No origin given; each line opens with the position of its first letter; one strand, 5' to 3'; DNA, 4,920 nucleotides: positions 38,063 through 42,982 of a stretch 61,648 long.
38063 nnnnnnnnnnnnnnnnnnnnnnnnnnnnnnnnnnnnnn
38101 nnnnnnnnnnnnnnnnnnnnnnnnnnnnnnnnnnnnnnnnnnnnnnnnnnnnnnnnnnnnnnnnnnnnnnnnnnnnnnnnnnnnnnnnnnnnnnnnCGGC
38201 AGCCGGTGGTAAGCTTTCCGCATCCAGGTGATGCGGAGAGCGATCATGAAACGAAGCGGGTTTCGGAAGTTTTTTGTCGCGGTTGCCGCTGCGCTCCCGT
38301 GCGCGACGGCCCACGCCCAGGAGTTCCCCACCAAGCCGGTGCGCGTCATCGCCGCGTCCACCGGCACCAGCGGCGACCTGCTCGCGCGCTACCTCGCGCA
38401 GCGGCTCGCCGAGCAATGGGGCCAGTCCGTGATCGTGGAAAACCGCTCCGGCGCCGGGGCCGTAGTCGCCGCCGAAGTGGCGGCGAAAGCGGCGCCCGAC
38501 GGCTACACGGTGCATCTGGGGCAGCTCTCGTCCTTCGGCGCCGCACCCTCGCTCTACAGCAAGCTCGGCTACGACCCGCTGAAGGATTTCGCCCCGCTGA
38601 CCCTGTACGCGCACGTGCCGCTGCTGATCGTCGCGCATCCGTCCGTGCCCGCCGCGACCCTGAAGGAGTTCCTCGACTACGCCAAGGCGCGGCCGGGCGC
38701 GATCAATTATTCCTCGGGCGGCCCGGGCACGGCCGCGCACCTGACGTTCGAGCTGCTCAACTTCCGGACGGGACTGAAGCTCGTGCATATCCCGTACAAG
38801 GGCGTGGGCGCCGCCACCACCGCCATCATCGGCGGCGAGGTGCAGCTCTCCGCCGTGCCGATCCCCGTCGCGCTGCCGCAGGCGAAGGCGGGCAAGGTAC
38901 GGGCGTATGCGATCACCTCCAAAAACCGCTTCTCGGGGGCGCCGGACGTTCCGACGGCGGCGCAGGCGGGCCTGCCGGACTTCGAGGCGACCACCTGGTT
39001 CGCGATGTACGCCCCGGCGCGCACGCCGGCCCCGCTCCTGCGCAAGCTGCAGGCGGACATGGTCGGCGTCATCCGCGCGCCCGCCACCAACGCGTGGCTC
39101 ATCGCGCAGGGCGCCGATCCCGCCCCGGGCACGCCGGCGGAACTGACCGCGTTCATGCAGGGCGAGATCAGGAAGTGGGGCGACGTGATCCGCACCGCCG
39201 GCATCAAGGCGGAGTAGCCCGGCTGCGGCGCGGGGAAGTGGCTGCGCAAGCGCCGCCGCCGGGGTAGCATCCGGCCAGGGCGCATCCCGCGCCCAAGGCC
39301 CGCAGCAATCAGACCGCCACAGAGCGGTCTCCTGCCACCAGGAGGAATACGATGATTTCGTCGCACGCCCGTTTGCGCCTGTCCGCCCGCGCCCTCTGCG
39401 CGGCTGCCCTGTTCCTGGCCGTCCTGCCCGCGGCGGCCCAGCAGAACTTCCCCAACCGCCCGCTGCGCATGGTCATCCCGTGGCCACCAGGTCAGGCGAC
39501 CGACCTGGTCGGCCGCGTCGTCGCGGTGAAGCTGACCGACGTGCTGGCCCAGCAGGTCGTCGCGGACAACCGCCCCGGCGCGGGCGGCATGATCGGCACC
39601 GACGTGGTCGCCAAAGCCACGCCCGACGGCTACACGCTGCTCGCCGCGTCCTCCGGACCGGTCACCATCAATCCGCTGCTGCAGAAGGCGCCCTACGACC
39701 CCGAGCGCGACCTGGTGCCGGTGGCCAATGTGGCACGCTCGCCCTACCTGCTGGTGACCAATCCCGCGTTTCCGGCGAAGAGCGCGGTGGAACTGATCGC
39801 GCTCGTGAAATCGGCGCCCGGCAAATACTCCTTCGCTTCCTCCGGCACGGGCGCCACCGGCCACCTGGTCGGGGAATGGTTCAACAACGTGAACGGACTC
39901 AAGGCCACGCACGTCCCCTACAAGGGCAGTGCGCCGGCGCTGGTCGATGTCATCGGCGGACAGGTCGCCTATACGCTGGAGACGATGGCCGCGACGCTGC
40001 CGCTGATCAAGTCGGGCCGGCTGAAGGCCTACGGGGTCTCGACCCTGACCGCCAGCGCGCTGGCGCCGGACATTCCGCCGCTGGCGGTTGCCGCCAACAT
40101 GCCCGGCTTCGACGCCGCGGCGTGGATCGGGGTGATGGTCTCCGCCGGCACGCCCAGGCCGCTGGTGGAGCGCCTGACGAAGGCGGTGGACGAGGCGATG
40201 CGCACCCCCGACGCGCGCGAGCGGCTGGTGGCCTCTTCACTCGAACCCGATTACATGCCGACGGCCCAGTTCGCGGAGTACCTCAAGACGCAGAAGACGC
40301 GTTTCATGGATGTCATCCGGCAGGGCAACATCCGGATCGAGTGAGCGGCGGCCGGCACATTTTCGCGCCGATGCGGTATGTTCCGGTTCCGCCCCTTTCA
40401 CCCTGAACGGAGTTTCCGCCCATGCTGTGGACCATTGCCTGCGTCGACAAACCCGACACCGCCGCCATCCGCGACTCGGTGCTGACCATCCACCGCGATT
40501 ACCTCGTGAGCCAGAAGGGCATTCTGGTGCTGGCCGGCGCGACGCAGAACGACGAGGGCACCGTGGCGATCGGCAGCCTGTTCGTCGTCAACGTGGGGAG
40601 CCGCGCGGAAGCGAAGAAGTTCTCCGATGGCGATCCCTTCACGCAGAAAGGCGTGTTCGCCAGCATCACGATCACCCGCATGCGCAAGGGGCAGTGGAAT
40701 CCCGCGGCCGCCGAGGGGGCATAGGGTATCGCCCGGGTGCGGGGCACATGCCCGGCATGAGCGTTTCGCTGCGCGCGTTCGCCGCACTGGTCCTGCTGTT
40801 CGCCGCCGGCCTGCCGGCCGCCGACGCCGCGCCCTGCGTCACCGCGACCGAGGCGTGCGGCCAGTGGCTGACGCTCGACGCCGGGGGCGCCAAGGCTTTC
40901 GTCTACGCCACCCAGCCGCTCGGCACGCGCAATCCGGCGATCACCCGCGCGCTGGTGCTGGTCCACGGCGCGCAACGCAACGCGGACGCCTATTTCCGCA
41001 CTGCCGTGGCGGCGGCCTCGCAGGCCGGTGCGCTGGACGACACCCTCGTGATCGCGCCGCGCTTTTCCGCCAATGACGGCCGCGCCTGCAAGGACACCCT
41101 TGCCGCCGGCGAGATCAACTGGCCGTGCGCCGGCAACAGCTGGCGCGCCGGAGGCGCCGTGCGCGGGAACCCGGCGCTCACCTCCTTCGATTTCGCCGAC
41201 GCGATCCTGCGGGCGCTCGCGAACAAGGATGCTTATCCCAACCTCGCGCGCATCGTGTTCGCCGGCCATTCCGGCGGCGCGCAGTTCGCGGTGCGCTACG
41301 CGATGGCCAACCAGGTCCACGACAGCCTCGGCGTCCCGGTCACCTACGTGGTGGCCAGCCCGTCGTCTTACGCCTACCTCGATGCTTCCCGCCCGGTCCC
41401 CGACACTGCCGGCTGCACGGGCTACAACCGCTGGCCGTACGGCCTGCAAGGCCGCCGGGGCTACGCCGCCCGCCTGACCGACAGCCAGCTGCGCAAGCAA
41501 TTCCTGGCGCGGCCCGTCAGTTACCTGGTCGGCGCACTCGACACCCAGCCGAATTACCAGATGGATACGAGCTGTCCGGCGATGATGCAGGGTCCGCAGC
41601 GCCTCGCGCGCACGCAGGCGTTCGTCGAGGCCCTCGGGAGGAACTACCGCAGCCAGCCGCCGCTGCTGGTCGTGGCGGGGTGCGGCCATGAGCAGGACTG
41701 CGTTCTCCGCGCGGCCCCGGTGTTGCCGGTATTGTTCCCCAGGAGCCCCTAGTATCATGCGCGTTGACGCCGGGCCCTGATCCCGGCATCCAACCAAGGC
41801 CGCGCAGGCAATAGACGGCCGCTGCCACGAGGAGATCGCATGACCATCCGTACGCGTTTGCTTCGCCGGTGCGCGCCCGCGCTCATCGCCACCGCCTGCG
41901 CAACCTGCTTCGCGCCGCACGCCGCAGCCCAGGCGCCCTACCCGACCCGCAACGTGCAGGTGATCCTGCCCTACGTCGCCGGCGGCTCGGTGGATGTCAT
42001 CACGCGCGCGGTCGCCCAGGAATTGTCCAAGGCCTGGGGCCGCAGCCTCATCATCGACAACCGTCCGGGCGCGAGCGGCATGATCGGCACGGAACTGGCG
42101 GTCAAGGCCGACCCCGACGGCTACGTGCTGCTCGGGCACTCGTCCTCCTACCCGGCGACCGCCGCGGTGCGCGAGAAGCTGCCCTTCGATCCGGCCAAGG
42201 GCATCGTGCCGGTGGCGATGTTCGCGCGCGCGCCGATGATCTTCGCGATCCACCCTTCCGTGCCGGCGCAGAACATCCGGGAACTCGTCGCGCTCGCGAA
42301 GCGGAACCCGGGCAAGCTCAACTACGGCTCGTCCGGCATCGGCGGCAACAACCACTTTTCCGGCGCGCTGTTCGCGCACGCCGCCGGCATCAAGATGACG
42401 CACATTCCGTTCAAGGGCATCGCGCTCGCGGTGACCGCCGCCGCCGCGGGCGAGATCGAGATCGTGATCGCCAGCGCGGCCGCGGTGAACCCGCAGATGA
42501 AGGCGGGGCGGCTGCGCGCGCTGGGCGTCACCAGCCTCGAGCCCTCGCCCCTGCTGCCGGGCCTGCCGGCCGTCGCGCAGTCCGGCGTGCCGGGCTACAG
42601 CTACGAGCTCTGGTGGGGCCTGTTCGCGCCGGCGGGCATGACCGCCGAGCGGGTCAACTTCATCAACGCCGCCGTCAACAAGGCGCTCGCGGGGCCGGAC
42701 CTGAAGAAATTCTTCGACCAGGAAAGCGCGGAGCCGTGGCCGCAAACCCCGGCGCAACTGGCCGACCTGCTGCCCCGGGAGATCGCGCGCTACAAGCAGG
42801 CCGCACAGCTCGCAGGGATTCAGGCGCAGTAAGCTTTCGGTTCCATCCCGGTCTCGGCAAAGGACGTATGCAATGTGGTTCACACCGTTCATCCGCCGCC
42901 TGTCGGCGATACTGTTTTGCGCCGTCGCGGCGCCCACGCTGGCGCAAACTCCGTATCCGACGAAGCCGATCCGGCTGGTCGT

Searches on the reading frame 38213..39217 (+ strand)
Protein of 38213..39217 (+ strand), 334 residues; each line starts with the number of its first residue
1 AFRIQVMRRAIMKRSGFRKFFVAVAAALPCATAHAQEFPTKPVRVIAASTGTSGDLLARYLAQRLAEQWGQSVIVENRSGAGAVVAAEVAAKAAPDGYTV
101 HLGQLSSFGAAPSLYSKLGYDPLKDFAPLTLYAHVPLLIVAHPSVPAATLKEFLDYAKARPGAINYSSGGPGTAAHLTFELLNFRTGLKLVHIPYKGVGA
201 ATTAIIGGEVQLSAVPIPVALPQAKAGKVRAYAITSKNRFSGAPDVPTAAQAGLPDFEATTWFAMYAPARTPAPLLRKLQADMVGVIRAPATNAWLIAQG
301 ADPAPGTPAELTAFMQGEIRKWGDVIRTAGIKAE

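Call 63: search_protein_families(library=pfam, proteins=[window:38213-39217:+], max_evalue=0.00001)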
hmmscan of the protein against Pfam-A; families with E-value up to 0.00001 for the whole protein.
window:38213-39217:+ (334 aa): 1 family
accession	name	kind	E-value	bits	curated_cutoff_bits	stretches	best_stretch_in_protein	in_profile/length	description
PF03401.19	TctC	-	7e-71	239.4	27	1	58-330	2-273/274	Tripartite tricarboxylate transporter family receptor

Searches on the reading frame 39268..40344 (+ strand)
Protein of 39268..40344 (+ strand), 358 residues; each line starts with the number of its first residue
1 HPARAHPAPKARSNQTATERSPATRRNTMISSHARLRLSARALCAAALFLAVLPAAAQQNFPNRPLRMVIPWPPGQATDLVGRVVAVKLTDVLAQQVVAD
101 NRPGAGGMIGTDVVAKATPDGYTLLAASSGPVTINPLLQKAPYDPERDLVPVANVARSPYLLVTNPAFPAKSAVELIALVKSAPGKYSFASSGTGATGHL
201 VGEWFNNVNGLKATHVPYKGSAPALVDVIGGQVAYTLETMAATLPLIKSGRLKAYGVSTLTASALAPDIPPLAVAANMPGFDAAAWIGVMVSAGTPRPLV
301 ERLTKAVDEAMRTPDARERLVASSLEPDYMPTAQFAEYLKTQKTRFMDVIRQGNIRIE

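Call 63: search_protein_families(library=pfam, proteins=[window:39268-40344:+], max_evalue=0.00001)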
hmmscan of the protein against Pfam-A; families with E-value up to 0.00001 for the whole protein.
window:39268-40344:+ (358 aa): 1 family
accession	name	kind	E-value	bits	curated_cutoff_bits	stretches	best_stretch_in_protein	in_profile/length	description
PF03401.19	TctC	-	1.2e-64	219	27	1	82-353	2-272/274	Tripartite tricarboxylate transporter family receptor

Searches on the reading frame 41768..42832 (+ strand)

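Call 63: search_protein_families(library=pfam, proteins=[window:41768-42832:+], max_evalue=0.00001)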
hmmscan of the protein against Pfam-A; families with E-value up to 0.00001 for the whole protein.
window:41768-42832:+ (354 aa): 1 family
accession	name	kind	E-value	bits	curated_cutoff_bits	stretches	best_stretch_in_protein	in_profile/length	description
PF03401.19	TctC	-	4.8e-59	200.6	27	1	78-345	1-268/274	Tripartite tricarboxylate transporter family receptor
